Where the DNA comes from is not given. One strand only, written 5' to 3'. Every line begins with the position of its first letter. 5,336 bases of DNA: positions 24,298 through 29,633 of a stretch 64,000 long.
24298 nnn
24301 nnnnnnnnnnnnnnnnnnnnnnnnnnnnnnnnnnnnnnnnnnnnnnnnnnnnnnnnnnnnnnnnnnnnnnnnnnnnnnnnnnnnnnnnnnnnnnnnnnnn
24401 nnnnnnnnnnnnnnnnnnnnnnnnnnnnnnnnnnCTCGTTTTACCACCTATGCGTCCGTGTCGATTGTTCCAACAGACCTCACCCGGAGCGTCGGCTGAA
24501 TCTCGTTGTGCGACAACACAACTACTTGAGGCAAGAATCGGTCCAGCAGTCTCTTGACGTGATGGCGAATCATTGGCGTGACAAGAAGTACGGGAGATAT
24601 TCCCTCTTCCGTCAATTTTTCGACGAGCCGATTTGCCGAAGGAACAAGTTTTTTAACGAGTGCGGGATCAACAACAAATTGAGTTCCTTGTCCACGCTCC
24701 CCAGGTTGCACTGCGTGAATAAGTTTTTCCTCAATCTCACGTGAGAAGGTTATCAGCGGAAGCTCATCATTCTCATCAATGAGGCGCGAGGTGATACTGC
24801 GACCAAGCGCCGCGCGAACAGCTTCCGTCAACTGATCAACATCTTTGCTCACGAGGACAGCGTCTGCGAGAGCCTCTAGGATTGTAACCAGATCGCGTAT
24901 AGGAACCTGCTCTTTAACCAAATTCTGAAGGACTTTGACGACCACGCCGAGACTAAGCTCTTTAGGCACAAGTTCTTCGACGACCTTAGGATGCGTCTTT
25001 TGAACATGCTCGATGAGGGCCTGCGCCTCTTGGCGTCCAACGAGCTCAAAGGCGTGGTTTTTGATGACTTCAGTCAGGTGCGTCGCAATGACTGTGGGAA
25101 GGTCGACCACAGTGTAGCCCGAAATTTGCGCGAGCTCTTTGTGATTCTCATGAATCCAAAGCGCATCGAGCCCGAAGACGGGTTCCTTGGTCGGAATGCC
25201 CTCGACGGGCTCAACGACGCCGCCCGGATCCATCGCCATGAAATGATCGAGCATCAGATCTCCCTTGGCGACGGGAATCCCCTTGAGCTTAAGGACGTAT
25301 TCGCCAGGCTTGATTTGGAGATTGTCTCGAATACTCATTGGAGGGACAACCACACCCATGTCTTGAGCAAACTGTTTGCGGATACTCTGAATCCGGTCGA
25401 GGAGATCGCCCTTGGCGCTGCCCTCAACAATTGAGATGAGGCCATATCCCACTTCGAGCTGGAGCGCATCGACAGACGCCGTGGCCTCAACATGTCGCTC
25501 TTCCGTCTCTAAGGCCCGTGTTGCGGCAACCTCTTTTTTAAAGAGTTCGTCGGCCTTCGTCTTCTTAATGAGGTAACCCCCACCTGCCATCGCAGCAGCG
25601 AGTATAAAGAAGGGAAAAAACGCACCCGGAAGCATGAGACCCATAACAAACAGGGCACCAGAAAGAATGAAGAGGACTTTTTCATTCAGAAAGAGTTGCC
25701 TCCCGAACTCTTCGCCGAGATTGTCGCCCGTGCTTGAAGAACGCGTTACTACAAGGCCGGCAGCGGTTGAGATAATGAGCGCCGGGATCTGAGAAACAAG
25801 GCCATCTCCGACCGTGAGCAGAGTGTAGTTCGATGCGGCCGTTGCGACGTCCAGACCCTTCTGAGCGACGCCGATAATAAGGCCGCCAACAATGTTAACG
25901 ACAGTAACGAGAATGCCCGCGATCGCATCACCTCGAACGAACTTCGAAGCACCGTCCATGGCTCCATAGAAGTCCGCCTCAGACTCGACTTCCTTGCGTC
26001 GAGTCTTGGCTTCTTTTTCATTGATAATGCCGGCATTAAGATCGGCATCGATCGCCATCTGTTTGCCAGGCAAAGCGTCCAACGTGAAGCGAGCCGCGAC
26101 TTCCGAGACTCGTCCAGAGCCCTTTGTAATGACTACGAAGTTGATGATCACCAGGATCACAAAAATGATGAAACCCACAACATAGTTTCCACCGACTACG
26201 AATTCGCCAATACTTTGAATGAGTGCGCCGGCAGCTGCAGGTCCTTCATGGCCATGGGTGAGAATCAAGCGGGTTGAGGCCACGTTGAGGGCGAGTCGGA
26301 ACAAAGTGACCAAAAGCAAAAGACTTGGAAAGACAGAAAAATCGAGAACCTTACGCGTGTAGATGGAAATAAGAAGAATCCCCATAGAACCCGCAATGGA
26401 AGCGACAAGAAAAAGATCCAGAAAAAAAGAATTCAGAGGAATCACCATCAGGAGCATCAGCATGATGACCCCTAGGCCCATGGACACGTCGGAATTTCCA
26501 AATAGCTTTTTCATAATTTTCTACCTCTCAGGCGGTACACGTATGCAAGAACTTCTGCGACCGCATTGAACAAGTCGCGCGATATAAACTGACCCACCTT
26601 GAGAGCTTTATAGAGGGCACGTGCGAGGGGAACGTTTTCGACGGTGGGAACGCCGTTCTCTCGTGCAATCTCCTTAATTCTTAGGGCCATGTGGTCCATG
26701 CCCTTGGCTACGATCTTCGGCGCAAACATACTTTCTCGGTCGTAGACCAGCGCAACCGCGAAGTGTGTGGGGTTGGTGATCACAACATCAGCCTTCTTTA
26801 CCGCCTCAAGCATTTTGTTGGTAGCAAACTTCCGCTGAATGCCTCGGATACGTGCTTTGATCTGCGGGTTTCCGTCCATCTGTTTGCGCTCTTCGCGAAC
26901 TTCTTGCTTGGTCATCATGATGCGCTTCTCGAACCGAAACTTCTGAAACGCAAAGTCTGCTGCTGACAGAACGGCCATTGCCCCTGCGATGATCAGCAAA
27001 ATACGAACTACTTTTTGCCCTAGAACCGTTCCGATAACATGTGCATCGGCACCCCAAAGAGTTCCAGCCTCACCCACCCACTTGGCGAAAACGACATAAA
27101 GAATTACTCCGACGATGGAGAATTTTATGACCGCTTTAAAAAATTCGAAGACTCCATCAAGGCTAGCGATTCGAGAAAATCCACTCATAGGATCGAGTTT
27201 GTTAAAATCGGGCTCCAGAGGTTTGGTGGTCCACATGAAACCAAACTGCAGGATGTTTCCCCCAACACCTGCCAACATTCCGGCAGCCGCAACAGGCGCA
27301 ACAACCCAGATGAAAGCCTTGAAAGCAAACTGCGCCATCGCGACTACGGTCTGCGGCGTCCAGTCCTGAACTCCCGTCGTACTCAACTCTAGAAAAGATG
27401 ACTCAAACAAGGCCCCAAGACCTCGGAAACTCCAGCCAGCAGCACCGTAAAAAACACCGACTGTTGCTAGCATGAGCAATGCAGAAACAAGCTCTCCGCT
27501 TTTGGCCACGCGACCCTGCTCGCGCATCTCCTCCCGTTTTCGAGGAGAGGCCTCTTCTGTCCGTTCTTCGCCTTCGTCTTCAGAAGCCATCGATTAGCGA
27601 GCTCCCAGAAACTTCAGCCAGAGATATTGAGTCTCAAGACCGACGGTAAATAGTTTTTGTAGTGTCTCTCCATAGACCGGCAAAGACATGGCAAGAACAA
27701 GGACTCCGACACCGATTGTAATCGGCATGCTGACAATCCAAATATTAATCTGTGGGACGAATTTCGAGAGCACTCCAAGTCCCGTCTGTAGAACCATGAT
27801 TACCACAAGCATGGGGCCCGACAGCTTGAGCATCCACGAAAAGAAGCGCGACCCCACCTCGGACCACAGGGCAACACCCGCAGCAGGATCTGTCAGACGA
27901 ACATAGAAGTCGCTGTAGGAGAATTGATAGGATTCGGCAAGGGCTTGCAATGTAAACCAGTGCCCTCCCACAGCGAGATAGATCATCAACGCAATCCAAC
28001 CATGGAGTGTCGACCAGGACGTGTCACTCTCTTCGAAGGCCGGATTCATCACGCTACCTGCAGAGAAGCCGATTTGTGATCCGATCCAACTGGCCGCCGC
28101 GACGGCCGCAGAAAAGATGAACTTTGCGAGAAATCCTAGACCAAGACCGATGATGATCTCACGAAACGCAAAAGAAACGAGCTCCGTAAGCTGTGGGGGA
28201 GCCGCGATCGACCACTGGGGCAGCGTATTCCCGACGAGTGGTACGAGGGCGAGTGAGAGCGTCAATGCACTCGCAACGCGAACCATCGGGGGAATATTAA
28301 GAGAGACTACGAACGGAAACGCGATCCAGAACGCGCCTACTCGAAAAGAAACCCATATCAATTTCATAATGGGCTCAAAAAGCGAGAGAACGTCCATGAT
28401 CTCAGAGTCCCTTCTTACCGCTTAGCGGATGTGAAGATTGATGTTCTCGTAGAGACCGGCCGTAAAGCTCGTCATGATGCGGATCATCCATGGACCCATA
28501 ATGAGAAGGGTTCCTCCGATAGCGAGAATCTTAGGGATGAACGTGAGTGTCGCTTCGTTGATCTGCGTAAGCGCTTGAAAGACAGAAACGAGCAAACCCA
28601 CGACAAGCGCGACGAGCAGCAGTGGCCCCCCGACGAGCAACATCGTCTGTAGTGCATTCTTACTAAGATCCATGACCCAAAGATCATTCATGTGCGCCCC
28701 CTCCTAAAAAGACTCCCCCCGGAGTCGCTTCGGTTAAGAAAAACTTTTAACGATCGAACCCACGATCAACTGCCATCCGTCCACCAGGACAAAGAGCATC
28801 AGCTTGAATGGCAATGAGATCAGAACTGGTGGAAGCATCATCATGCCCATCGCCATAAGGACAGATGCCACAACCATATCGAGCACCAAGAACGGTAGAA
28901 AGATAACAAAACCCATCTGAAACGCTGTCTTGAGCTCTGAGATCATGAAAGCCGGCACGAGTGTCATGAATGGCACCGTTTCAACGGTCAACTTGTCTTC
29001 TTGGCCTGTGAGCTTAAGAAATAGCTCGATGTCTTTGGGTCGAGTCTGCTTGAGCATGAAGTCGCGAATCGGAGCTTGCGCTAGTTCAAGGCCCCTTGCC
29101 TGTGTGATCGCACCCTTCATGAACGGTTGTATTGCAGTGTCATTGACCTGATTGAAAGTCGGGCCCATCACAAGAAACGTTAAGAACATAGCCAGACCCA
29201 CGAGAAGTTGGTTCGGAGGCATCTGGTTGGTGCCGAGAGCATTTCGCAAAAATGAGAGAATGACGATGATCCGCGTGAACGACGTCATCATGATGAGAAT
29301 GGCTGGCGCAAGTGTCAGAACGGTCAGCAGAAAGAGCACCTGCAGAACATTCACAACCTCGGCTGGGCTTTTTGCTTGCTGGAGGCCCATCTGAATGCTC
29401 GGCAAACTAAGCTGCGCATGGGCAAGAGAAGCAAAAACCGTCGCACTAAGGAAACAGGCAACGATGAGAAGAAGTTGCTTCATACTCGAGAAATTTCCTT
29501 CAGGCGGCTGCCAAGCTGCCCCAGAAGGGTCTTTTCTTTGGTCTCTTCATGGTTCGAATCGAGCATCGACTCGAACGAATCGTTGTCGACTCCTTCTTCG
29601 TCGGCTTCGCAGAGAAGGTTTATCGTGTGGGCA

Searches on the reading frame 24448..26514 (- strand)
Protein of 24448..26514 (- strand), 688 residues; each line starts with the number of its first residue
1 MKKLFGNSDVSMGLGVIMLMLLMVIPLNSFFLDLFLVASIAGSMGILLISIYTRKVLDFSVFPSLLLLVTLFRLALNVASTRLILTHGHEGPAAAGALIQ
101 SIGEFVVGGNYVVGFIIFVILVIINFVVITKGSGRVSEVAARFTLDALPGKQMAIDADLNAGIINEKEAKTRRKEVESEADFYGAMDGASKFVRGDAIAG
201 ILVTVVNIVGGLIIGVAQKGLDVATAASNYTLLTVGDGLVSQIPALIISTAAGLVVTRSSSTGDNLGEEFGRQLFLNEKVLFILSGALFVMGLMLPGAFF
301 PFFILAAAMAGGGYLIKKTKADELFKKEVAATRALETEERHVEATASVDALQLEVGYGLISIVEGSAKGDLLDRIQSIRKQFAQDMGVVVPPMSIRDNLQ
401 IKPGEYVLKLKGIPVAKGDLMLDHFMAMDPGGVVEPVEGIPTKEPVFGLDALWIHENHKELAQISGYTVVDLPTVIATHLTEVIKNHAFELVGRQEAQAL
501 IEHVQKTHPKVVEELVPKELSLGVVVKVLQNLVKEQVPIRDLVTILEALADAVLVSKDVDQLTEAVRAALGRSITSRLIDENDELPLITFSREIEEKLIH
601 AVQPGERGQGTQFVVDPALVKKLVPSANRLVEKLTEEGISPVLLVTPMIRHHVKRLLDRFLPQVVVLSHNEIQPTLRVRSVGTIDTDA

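Call 47: search_protein_families(library=pfam, proteins=[window:24448-26514:-], max_evalue=0.00001)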
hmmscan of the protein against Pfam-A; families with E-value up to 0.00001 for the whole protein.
window:24448-26514:- (688 aa): 1 family
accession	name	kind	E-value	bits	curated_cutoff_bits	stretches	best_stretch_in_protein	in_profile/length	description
PF00771.25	FHIPEP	-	1.2e-265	883.6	29.1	1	20-675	2-655/657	FHIPEP family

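Call 60: list_cluster_members(proteins=[P0068, P0069, P0070, P0071, P0072, window:24448-26514:-, window:20135-21352:-, window:4094-5539:-, window:3231-4109:-, P0036])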
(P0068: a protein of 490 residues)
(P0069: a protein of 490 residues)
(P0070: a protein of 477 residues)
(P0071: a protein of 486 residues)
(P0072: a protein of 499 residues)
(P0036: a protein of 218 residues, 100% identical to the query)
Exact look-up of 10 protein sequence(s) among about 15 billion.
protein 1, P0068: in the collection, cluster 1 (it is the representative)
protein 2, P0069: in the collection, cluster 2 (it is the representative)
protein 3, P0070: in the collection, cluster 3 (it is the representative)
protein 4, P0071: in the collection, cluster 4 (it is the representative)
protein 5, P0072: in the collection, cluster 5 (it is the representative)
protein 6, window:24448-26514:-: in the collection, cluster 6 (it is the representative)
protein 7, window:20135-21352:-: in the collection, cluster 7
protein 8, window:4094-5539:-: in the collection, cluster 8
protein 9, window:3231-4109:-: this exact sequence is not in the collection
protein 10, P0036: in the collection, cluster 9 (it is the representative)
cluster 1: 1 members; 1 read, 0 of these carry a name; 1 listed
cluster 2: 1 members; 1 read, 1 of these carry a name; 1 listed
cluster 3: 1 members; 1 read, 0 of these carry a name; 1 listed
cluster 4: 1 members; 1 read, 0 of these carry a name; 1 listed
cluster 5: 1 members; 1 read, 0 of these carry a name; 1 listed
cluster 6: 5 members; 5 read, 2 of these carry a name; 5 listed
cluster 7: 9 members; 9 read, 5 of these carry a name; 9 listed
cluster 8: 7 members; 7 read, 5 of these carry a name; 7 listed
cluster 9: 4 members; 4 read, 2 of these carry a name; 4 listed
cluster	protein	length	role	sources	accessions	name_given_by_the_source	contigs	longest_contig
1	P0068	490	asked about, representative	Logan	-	-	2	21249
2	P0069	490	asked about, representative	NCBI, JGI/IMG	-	4-amino-4-deoxy-L-arabinose transferase-like glycosyltransferase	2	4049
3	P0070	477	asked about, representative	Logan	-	-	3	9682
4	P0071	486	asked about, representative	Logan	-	-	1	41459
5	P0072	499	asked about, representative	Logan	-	-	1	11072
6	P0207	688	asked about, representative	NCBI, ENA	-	-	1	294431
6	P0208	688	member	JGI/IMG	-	flagellar biosynthesis protein FlhA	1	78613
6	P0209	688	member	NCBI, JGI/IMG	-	flagellar biosynthesis protein FlhA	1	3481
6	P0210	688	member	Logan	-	-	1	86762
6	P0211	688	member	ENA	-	-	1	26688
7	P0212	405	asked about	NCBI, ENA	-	-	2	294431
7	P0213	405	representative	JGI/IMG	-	adenylosuccinate synthase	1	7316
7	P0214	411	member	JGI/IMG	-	adenylosuccinate synthase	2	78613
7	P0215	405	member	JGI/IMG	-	adenylosuccinate synthase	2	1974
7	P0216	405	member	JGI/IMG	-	adenylosuccinate synthase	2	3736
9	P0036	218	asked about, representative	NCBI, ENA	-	-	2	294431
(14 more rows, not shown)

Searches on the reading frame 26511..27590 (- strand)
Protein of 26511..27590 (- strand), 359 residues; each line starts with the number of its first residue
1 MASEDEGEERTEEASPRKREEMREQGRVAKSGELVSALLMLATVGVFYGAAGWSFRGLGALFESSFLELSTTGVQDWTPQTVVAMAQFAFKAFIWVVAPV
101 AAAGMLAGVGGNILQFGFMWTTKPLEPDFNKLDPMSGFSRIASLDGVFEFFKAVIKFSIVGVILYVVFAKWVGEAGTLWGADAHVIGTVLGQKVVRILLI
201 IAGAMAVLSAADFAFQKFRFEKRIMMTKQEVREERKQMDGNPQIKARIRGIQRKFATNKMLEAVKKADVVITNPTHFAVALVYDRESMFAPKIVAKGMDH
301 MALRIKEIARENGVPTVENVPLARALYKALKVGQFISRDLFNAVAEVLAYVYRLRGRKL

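Call 47: search_protein_families(library=pfam, proteins=[window:26511-27590:-], max_evalue=0.00001)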
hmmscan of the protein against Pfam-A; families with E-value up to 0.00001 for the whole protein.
window:26511-27590:- (359 aa): 1 family
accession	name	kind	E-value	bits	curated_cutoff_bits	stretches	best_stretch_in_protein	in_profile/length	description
PF01312.24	Bac_export_2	-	2e-120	402.5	24.4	1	8-351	1-335/335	FlhB HrpN YscU SpaS Family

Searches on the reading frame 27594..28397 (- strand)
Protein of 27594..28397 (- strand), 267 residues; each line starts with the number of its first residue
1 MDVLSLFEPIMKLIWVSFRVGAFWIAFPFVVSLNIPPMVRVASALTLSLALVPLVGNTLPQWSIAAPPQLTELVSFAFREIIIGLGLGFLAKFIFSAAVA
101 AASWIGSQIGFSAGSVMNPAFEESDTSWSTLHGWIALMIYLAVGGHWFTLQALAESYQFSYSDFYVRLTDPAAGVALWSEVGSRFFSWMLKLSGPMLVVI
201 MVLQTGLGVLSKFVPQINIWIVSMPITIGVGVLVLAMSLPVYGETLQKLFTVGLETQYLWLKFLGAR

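Call 47: search_protein_families(library=pfam, proteins=[window:27594-28397:-], max_evalue=0.00001)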
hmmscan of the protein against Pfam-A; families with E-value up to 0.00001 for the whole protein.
window:27594-28397:- (267 aa): 1 family
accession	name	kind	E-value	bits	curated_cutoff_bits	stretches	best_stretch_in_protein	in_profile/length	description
PF01311.25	Bac_export_1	-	5.9e-50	170.4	27.8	1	12-250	3-227/230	Bacterial export proteins, family 1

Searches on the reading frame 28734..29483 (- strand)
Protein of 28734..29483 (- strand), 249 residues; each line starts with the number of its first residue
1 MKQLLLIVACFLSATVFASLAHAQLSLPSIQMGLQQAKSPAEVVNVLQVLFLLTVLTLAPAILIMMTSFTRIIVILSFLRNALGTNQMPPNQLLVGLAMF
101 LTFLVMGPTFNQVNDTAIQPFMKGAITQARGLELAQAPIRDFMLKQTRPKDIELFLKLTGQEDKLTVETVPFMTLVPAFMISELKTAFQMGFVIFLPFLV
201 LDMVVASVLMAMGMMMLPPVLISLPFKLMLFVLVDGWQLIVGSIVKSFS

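Call 47: search_protein_families(library=pfam, proteins=[window:28734-29483:-], max_evalue=0.00001)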
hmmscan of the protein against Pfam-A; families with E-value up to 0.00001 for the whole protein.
window:28734-29483:- (249 aa): 1 family
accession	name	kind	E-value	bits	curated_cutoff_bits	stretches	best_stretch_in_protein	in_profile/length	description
PF00813.25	FliP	-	9.8e-82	274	26.9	1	52-243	1-190/191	FliP family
